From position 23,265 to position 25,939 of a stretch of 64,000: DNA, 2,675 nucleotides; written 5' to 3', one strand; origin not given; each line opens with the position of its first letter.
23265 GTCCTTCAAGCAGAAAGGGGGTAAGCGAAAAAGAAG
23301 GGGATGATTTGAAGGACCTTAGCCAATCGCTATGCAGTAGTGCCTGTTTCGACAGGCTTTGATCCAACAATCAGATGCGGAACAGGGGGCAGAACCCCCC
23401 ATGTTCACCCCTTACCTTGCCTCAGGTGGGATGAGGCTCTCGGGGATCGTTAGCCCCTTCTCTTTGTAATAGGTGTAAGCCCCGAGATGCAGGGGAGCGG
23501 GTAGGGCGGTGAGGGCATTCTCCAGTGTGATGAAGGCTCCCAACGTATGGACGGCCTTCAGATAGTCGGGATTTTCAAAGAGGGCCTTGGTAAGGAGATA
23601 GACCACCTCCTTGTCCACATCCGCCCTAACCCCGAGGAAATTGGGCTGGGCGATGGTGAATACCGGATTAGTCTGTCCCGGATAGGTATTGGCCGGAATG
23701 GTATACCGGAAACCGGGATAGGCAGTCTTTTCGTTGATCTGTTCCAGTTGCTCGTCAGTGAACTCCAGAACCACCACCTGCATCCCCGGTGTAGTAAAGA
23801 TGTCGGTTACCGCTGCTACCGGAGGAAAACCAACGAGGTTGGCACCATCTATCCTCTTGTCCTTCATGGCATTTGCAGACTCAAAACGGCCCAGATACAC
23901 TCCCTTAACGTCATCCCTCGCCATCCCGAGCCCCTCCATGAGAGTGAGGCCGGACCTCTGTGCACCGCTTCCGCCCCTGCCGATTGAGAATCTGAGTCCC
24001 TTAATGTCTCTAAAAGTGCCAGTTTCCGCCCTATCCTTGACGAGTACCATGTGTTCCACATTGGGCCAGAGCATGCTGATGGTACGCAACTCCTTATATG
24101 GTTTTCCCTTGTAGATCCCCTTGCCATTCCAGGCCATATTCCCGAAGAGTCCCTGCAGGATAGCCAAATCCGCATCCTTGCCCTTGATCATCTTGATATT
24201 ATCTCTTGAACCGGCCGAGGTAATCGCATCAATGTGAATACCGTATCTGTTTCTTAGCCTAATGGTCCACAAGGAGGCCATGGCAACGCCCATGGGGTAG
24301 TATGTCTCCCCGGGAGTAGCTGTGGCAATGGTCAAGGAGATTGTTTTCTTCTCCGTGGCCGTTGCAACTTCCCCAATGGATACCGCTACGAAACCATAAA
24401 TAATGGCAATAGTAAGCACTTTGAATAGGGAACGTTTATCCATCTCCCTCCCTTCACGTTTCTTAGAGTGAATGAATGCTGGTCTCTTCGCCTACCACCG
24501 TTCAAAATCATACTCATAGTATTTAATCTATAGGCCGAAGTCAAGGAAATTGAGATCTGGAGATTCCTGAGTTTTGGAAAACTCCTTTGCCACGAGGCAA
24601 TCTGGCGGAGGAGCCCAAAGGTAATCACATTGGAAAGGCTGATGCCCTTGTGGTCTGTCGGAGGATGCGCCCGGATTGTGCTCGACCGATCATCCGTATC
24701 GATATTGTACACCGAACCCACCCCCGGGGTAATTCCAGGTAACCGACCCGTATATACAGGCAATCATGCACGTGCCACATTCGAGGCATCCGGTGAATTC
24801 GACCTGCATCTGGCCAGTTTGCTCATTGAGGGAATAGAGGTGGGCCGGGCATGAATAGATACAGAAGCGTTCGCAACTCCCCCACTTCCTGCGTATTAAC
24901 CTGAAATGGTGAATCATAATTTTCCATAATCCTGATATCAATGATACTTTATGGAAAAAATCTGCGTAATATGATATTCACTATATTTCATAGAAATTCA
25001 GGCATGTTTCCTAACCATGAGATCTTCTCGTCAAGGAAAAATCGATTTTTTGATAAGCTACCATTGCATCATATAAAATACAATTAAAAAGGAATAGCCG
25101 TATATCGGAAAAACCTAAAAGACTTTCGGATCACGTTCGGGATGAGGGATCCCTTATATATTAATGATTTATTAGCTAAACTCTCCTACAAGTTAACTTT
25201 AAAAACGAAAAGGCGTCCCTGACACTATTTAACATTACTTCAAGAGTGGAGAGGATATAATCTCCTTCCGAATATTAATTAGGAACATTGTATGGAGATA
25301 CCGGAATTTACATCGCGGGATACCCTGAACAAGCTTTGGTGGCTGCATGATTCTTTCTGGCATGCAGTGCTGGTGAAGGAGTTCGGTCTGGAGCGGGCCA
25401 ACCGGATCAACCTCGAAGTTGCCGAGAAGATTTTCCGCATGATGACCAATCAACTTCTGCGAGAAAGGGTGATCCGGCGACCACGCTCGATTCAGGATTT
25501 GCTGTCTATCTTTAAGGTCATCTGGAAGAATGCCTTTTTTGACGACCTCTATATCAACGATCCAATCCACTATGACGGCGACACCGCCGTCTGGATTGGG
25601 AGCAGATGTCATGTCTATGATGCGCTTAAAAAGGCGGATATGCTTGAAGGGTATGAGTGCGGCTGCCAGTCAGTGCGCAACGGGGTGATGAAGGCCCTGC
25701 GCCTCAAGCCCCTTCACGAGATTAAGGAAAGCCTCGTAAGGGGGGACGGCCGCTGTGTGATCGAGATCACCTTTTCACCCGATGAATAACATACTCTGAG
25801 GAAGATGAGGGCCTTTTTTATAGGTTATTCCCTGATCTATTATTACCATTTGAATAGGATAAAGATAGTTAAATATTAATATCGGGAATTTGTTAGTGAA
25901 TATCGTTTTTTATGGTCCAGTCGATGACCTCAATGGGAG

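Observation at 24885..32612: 7.07-kb gene module bracketed by about 330-bp imperfect direct repeats, one of which is a 5' stub of fixX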

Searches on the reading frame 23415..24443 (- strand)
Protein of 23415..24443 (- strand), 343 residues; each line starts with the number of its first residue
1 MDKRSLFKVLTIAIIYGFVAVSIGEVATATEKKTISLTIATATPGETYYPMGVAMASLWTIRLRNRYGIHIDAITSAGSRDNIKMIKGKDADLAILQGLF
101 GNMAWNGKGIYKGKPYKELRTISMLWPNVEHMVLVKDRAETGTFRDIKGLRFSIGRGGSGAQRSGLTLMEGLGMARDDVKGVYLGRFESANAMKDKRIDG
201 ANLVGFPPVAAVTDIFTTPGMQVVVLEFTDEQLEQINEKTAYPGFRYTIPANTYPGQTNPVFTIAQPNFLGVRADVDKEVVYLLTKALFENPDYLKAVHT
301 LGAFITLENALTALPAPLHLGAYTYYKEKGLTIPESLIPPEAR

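Call 13: search_protein_families(library=pfam, proteins=[window:23415-24443:-], max_evalue=0.01)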
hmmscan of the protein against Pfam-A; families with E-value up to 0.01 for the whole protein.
window:23415-24443:- (343 aa): 2 families
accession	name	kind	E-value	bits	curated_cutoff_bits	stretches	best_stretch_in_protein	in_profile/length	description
PF16868.10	NMT1_3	-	1.9e-96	323.5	27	1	39-330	1-289/289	NMT1-like family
PF09084.16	NMT1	-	0.0031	17.9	20.5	1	68-201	20-144/216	NMT1/THI5 like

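Call 22: find_homologous_proteins(query=window:23415-24443:-, max_evalue=1e-30)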
Query window:23415-24443:- (343 aa): 1639 proteins with E <= 1e-30 among 4857 candidates; the best 120 are listed.
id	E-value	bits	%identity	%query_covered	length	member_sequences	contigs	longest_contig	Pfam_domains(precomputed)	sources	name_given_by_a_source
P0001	6.7e-226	767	100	100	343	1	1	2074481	PF16868.11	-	-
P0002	5.0e-184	629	83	100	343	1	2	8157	PF16868.11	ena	-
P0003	2.9e-173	594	78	100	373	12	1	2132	PF16868.11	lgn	-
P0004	9.3e-173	592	78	99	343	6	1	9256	PF16868.11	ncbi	-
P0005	1.6e-168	578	75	100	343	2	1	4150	PF16868.11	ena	-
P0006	7.9e-168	576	74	99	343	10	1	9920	PF16868.11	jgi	-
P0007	5.4e-165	567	73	100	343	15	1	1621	PF16868.11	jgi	-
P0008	6.8e-165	566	73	99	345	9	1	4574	PF16868.11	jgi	jgi:TRAP transporter TAXI family solute receptor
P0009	6.7e-164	563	73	99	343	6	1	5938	PF16868.11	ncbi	-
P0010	2.1e-163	561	72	99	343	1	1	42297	PF16868.11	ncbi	-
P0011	3.9e-162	557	72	99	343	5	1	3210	PF16868.11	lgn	-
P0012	1.1e-161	556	77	92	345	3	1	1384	PF16868.11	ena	-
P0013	2.2e-161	555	72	99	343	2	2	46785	PF16868.11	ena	-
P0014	2.7e-161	554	72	99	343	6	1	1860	PF16868.11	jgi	-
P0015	3.5e-161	554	71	100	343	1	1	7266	PF16868.11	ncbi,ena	-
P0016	6.6e-161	553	73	100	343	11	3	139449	PF16868.11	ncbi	-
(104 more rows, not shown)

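Call 23: find_encoding_contigs(protein=P0002, flank=10000, max_places=4)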
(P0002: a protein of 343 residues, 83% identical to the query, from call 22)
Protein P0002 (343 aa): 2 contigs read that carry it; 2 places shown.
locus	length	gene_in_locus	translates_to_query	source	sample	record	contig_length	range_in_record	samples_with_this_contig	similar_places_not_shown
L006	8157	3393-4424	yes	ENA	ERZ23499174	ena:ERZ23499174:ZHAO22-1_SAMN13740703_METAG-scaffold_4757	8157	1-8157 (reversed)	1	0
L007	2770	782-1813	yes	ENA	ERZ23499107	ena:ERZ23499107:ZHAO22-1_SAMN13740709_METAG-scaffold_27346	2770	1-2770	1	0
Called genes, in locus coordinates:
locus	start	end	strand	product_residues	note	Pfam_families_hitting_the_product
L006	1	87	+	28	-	?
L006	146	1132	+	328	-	PF01012:ETF, PF00766:ETF_alpha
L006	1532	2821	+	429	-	PF00890:FAD_binding_2, PF01266:DAO, PF01494:FAD_binding_3 (weak), PF01946:Thi4, PF03486:HI0933_like, PF12831:FAD_oxidored, PF13450:NAD_binding_8, PF21162:ETFQO_UQ-bd, +4 more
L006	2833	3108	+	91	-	PF05187:Fer4_ETF_QO, PF12837:Fer4_6 (faint), PF12838:Fer4_7 (weak), PF13187:Fer4_9 (weak)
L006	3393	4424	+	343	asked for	PF16868:NMT1_3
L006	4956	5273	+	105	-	PF13183:Fer4_8 (faint), PF14697:Fer4_21 (faint), PF12797:Fer4_2 (faint), PF00037:Fer4 (faint), PF12837:Fer4_6 (faint), PF13237:Fer4_10 (weak), PF12838:Fer4_7 (weak), PF13187:Fer4_9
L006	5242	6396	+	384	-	PF01855:POR_N, PF02780:Transketolase_C (weak), PF17147:PFOR_II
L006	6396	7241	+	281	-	PF02775:TPP_enzyme_C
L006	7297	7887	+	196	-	PF01558:POR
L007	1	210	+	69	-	?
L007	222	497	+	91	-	PF05187:Fer4_ETF_QO, PF12837:Fer4_6 (faint), PF12838:Fer4_7 (weak), PF13187:Fer4_9 (weak)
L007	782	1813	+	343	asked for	PF16868:NMT1_3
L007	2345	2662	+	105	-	PF13183:Fer4_8 (faint), PF25160:LdpA_Fe-S-bd (faint), PF14697:Fer4_21 (faint), PF12797:Fer4_2 (faint), PF13237:Fer4_10, PF12838:Fer4_7, PF13187:Fer4_9, PF00037:Fer4 (weak), +1 more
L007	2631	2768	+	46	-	?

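Call 24: find_encoding_contigs(protein=P0004, flank=10000, max_places=4)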
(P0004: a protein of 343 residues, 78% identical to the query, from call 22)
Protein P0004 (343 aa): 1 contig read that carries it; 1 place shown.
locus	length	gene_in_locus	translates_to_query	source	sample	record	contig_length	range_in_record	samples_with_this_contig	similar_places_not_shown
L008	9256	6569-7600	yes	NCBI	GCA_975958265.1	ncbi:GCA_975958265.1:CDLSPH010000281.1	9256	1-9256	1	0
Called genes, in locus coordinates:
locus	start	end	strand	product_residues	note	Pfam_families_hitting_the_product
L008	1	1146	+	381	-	?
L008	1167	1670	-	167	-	PF08899:DUF1844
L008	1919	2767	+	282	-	PF00140:Sigma70_r1_2 (faint), PF04542:Sigma70_r2, PF04545:Sigma70_r4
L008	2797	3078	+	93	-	PF09723:Zn_ribbon_8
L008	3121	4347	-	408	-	PF02441:Flavoprotein, PF04127:DFP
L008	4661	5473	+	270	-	PF00215:OMPdecase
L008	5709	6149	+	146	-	PF13622:4HBT_3 (weak), PF03061:4HBT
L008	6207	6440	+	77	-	-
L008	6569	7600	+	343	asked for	PF16868:NMT1_3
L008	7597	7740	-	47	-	-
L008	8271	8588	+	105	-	PF13183:Fer4_8 (faint), PF12797:Fer4_2 (faint), PF13237:Fer4_10, PF12837:Fer4_6 (faint), PF14697:Fer4_21 (weak), PF12838:Fer4_7, PF13187:Fer4_9, PF00037:Fer4 (weak)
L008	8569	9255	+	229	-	?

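Call 25: find_encoding_contigs(protein=P0016, flank=10000, max_places=4)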
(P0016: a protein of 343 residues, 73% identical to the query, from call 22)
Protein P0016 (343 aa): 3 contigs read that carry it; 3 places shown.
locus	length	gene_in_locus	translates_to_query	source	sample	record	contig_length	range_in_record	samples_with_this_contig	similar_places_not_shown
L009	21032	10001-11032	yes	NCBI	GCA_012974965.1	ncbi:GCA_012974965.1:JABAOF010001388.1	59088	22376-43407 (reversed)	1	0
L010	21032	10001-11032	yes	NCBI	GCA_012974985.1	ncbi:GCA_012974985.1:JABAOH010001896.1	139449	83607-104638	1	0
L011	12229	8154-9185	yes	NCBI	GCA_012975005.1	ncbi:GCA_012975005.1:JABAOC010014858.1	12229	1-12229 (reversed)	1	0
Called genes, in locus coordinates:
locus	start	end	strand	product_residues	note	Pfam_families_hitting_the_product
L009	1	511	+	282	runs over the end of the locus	PF00140:Sigma70_r1_2 (weak), PF04542:Sigma70_r2, PF04539:Sigma70_r3 (weak), PF04545:Sigma70_r4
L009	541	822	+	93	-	PF09723:Zn_ribbon_8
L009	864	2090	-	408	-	PF02441:Flavoprotein, PF04127:DFP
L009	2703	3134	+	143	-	PF13622:4HBT_3 (weak), PF03061:4HBT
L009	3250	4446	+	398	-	PF02515:CoA_transf_3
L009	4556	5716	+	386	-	-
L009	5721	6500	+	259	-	PF01012:ETF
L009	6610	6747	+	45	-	-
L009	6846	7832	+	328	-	PF01012:ETF, PF00766:ETF_alpha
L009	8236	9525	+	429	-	PF00890:FAD_binding_2, PF01266:DAO, PF01494:FAD_binding_3, PF01946:Thi4 (weak), PF03486:HI0933_like, PF12831:FAD_oxidored, PF13450:NAD_binding_8, PF21162:ETFQO_UQ-bd, +3 more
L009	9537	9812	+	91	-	PF05187:Fer4_ETF_QO, PF14697:Fer4_21 (faint), PF12837:Fer4_6 (faint), PF12838:Fer4_7 (weak), PF13187:Fer4_9 (weak)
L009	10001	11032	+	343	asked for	PF16868:NMT1_3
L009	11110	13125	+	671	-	PF06808:DctM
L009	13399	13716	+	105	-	PF13183:Fer4_8 (faint), PF13484:Fer4_16 (faint), PF25160:LdpA_Fe-S-bd (faint), PF14697:Fer4_21 (faint), PF13237:Fer4_10 (weak), PF12838:Fer4_7 (weak), PF13187:Fer4_9, PF00037:Fer4 (weak), +2 more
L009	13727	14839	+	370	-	PF01855:POR_N, PF02780:Transketolase_C (weak), PF17147:PFOR_II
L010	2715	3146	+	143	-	PF13622:4HBT_3 (weak), PF03061:4HBT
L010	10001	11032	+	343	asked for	PF16868:NMT1_3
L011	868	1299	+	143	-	PF13622:4HBT_3 (weak), PF03061:4HBT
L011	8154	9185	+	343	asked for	PF16868:NMT1_3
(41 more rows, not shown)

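Call 69: find_encoding_contigs(protein=P0001, flank=10000, max_places=6)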
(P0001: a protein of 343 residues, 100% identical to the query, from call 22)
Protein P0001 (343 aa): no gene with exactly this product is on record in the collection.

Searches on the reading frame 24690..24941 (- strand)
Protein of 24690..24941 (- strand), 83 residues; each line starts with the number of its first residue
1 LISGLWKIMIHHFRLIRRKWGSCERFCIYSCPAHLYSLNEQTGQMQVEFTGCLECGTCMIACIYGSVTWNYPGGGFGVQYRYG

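Call 13: search_protein_families(library=pfam, proteins=[window:24693-24941:-], max_evalue=0.01)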
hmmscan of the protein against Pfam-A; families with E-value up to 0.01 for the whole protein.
window:24693-24941:- (83 aa): 4 families
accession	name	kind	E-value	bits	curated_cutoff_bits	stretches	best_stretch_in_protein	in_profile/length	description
PF05187.19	Fer4_ETF_QO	-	6.6e-07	29.9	24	1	28-80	47-103/104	Electron transfer flavoprotein-ubiquinone oxidoreductase, 4Fe-4S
PF13187.11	Fer4_9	-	1.1e-05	25.7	27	1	22-64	4-49/52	4Fe-4S dicluster domain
PF12838.12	Fer4_7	-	1.4e-05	25.9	27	1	23-65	5-51/52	4Fe-4S dicluster domain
PF25160.1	LdpA_Fe-S-bd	-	0.00072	19.7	27.6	1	22-67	4-43/49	LdpA Fe-S cluster-binding domain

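Call 84: find_encoding_contigs(protein=window:24690-24917:-, flank=10000, max_places=6)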
Protein window:24690-24917:- (75 aa): no gene with exactly this product is on record in the collection.

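Call 87: find_encoding_contigs(protein=window:24690-24941:-, flank=10000, max_places=6)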
Protein window:24690-24941:- (83 aa): no gene with exactly this product is on record in the collection.

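Call 89: list_cluster_members(proteins=[window:24693-24917:-, window:24693-24941:-, window:31690-32091:-, window:30864-31721:-, window:25292-25786:+])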
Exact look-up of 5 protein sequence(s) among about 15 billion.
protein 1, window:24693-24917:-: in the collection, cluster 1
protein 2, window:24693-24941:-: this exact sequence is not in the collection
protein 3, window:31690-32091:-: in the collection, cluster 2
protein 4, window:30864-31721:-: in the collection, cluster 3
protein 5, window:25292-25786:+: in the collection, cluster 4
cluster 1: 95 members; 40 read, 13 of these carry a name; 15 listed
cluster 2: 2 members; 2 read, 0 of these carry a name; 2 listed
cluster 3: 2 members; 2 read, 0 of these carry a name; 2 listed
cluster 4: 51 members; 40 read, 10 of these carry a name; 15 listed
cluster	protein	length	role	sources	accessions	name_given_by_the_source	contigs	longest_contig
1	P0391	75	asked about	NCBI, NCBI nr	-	-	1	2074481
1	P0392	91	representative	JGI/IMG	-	ferredoxin like protein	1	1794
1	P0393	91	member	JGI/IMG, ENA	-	ferredoxin like protein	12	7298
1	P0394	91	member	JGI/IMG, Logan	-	ferredoxin like protein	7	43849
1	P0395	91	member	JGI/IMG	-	ferredoxin like protein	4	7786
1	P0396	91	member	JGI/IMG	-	ferredoxin like protein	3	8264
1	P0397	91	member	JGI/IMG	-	ferredoxin like protein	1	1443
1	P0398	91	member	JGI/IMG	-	ferredoxin like protein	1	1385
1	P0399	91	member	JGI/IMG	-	ferredoxin like protein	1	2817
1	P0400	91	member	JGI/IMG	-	ferredoxin like protein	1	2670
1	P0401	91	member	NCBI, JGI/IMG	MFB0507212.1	MAG: ferredoxin family protein [Thermodesulfobacteriota bacterium]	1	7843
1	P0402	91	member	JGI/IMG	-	ferredoxin like protein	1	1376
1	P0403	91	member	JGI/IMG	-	ferredoxin like protein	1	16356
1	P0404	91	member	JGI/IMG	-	ferredoxin like protein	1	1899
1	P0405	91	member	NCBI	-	-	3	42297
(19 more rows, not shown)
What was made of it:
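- The source is a single 2.07-Mb contig of an uncultured organism (calls 22, 89).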

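Call 97: search_protein_families(library=ncbifam, proteins=[window:24693-24917:-], max_evalue=0.00001)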
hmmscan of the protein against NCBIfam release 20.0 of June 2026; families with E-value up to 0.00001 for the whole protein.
window:24693-24917:- (75 aa): 2 families
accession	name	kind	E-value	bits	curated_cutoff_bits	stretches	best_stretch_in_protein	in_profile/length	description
NF011993.0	PRK15449.1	equivalog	2.2e-13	50.2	166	1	19-75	39-95/95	ferredoxin-like protein FixX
NF040864.1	HgcB_ferredoxin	equivalog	7.6e-07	28.9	99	1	11-60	15-62/93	mercury methylation ferredoxin HgcB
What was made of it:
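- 24690..24917 (-): Chimeric 75-aa ORF. About 11 codons come from R1, then a few junction codons (WGS), then FixX residues 32-91. The N-terminal 31 residues, including the first Cys of CxxC, are missing. NCBIfam FixX positions 39-95/95 (call 97).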

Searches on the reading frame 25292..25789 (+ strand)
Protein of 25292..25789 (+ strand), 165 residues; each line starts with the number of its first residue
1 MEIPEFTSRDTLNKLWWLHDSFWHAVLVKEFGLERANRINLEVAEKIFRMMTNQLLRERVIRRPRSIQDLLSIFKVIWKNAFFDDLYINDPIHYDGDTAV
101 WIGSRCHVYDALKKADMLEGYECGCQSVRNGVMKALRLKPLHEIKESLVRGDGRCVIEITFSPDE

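Call 13: search_protein_families(library=pfam, proteins=[window:25292-25786:+], max_evalue=0.01)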
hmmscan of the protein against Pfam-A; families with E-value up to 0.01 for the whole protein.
window:25292-25786:+ (165 aa): 1 family
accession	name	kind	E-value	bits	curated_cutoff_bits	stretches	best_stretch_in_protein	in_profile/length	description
PF19620.4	DUF6125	-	0.0015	18.9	27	1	14-123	17-121/164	Family of unknown function (DUF6125)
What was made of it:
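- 25256..25789 (+): DUF6125-like gene unit (ATG at 25292). Pfam DUF6125, weak (call 13).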

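Call 14: find_encoding_contigs(protein=window:25292-25789:+, flank=10000, max_places=10)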
Protein window:25292-25789:+ (165 aa): no gene with exactly this product is on record in the collection.

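Call 64: find_homologous_proteins(query=window:25292-25786:+, max_evalue=0.00001)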
Query window:25292-25786:+ (165 aa): 255 proteins with E <= 0.00001 among 333 candidates; the best 120 are listed.
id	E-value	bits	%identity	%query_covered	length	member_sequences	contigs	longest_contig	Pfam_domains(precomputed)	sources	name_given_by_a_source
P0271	3.5e-97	341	90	100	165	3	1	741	-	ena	-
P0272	9.9e-95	333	85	100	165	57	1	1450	PF19620.5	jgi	-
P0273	5.1e-93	327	87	100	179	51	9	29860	-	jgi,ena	jgi:hypothetical protein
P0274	2.6e-92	325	84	100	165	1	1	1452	-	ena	-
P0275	2.9e-91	322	83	99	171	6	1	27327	-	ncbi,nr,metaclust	ncbi:MAG: hypothetical protein A2Y65_04155 [Deltaproteobacteria bacterium RBG_13_52_11]|nr:MAG: hypo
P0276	7.2e-91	320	82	100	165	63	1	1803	-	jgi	jgi:hypothetical protein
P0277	2.9e-90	318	81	100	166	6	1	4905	-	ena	-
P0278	3.2e-90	318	83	99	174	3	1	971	-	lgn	-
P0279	3.3e-90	318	81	100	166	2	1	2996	-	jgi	jgi:hypothetical protein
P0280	1.1e-89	317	82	99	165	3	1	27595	-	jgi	jgi:hypothetical protein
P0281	4.9e-89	314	82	100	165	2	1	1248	-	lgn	-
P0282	1.3e-88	313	81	100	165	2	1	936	-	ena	-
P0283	1.9e-88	313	80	99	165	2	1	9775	-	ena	-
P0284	3.4e-88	312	79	99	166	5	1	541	-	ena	-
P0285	2.1e-87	309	77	100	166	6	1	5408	-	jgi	jgi:hypothetical protein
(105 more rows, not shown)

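Call 65: find_encoding_contigs(protein=P0275, flank=10000, max_places=3)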
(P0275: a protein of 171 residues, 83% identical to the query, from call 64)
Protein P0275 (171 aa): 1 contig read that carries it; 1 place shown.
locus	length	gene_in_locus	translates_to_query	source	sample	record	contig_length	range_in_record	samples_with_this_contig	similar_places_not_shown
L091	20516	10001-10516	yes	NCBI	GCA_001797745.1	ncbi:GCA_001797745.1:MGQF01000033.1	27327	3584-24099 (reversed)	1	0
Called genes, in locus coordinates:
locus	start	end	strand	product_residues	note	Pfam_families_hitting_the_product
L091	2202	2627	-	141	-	-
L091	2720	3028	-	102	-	-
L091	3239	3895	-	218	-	PF01209:Ubie_methyltran, PF13489:Methyltransf_23, PF05175:MTS, PF13847:Methyltransf_31, PF08241:Methyltransf_11, PF08242:Methyltransf_12, PF13649:Methyltransf_25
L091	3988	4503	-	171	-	PF12724:Flavodoxin_5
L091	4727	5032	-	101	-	-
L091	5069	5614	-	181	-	PF04542:Sigma70_r2, PF08281:Sigma70_r4_2, PF04545:Sigma70_r4 (weak)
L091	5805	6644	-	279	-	PF01435:Peptidase_M48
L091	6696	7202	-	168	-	PF08695:Coa1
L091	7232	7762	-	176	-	PF01161:PBP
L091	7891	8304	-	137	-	-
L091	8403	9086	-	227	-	-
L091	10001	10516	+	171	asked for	-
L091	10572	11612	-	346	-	PF02661:Fic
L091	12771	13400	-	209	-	PF00753:Lactamase_B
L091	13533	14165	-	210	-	PF01810:LysE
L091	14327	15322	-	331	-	PF00850:Hist_deacetyl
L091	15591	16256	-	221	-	PF04256:DUF434, PF18481:DUF5616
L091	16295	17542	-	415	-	PF01875:Memo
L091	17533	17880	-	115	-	-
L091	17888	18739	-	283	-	PF02525:Flavodoxin_2 (weak), PF03358:FMN_red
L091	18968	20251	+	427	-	PF00501:AMP-binding, PF14535:AMP-binding_C_2 (weak)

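Call 66: find_encoding_contigs(protein=P0273, flank=10000, max_places=4)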
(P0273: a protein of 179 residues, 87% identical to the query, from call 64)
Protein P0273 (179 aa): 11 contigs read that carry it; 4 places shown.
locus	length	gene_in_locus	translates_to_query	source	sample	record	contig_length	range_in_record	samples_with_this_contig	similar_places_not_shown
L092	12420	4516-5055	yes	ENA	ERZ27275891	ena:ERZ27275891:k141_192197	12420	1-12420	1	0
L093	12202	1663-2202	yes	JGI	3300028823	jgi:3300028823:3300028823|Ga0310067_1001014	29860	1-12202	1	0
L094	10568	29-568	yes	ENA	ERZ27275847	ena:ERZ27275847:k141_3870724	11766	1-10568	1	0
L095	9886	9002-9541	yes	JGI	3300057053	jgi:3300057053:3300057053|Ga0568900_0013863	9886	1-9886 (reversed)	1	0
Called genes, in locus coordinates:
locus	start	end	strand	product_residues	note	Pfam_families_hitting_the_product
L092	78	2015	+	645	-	PF16177:ACAS_N, PF00501:AMP-binding, PF13193:AMP-binding_C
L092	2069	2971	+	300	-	PF01208:URO-D (weak)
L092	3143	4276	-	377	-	PF07690:MFS_1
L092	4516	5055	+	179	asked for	-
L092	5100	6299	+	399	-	PF07690:MFS_1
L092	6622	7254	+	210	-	-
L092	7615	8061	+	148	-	PF00582:Usp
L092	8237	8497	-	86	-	-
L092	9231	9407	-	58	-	-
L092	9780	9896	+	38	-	-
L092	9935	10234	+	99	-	PF00582:Usp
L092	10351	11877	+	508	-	PF00089:Trypsin, PF13365:Trypsin_2, PF00595:PDZ, PF13180:PDZ_2, PF17820:PDZ_6, PF00595:PDZ (weak), PF13180:PDZ_2 (weak), PF17820:PDZ_6 (weak), +1 more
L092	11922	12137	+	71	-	-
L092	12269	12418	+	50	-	?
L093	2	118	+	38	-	?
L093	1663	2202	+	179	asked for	-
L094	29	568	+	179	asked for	-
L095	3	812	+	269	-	?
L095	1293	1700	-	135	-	PF13279:4HBT_2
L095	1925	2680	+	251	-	PF00850:Hist_deacetyl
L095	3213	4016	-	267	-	PF12146:Hydrolase_4, PF00561:Abhydrolase_1 (faint)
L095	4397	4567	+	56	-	-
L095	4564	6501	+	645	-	PF16177:ACAS_N, PF00501:AMP-binding, PF13193:AMP-binding_C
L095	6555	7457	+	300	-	PF01208:URO-D (weak)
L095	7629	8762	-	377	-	PF07690:MFS_1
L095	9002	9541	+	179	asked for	-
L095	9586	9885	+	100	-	?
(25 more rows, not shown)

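Call 97: search_protein_families(library=ncbifam, proteins=[window:25292-25786:+], max_evalue=0.00001)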
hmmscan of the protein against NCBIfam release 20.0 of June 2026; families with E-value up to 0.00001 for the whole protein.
window:25292-25786:+ (165 aa): 0 families
